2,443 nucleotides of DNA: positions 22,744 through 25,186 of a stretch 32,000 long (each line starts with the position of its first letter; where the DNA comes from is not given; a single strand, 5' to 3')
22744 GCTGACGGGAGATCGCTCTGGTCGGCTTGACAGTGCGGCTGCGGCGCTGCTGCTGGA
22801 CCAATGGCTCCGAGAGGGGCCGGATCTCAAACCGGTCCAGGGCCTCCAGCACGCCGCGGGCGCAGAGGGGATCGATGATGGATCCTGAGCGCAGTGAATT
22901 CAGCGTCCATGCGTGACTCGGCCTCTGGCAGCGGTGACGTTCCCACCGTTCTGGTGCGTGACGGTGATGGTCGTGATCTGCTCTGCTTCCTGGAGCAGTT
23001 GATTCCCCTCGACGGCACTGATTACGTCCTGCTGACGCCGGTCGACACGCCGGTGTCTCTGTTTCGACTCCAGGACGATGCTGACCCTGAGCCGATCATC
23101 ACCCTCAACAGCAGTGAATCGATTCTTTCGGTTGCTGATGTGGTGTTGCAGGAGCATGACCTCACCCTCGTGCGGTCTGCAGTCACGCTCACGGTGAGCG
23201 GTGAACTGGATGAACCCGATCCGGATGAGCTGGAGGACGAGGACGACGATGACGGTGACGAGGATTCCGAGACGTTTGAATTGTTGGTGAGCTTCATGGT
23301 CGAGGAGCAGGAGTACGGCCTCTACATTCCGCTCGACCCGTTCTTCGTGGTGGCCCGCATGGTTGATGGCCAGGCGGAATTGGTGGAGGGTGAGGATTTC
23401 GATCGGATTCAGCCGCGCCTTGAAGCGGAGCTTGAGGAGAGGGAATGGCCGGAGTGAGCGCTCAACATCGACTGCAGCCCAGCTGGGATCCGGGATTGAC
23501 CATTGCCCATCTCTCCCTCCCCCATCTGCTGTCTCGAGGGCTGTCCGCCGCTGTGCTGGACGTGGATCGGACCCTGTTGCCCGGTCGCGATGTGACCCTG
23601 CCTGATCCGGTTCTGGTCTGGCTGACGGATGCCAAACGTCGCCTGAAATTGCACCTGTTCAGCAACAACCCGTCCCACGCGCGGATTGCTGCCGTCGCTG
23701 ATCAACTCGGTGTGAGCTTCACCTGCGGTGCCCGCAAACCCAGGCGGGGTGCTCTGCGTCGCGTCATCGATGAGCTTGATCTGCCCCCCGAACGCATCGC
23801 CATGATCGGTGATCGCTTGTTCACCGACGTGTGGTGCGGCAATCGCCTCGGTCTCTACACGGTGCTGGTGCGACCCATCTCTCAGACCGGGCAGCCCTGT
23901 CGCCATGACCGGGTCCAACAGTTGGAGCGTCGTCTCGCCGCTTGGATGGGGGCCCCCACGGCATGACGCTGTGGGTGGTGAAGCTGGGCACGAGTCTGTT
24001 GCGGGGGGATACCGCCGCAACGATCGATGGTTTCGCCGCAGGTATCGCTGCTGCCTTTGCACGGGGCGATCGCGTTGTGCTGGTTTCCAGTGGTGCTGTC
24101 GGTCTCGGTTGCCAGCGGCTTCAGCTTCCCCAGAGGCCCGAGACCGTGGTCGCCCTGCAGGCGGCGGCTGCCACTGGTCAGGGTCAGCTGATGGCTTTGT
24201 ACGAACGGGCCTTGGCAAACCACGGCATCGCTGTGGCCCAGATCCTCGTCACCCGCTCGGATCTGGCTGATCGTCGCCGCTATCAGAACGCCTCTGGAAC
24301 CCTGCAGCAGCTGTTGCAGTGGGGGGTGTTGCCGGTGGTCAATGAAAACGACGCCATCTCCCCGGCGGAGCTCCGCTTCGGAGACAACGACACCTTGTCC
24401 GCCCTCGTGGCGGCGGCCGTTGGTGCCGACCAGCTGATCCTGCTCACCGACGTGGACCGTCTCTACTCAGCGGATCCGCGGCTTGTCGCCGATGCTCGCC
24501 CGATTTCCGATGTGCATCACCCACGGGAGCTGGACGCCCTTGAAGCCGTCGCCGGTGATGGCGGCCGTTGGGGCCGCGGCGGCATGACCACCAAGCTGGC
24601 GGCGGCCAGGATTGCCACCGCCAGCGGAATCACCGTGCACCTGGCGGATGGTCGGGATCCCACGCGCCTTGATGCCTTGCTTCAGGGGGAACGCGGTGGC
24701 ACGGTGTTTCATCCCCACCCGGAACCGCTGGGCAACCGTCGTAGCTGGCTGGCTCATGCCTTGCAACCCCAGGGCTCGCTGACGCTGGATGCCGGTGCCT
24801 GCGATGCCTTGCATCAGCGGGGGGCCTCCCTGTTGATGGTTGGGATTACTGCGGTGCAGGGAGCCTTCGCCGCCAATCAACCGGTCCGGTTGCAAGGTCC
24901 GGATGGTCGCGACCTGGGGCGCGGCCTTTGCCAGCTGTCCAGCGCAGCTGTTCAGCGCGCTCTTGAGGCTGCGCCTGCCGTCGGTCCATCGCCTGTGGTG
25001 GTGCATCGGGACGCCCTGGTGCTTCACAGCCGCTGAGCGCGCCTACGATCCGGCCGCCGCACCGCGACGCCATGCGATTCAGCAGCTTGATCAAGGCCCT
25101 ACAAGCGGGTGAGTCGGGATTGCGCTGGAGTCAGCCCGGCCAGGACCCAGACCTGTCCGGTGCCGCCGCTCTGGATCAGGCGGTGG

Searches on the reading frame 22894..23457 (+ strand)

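Call 32: search_protein_families(library=pfam, proteins=[window:22894-23457:+], max_evalue=0.001)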
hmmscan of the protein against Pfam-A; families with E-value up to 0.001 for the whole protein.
window:22894-23457:+ (187 aa): 2 families
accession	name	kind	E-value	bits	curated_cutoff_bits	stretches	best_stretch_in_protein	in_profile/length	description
PF12527.13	DUF3727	-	1e-30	106.2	23.8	1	89-182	1-96/97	Protein of unknown function (DUF3727)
PF06949.16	DUF1292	-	1.5e-05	26.2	24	0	25-70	2-55/75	Protein of unknown function (DUF1292)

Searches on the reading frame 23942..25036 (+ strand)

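Call 32: search_protein_families(library=pfam, proteins=[window:23942-25036:+], max_evalue=0.001)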
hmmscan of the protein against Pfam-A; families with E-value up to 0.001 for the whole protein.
window:23942-25036:+ (364 aa): 2 families
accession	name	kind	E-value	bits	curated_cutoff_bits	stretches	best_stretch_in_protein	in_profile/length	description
PF00696.33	AA_kinase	-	1.3e-47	163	24.9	1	10-235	2-233/234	Amino acid kinase family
PF01472.26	PUA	-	1.3e-13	51.1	24.8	1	278-340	1-62/74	PUA domain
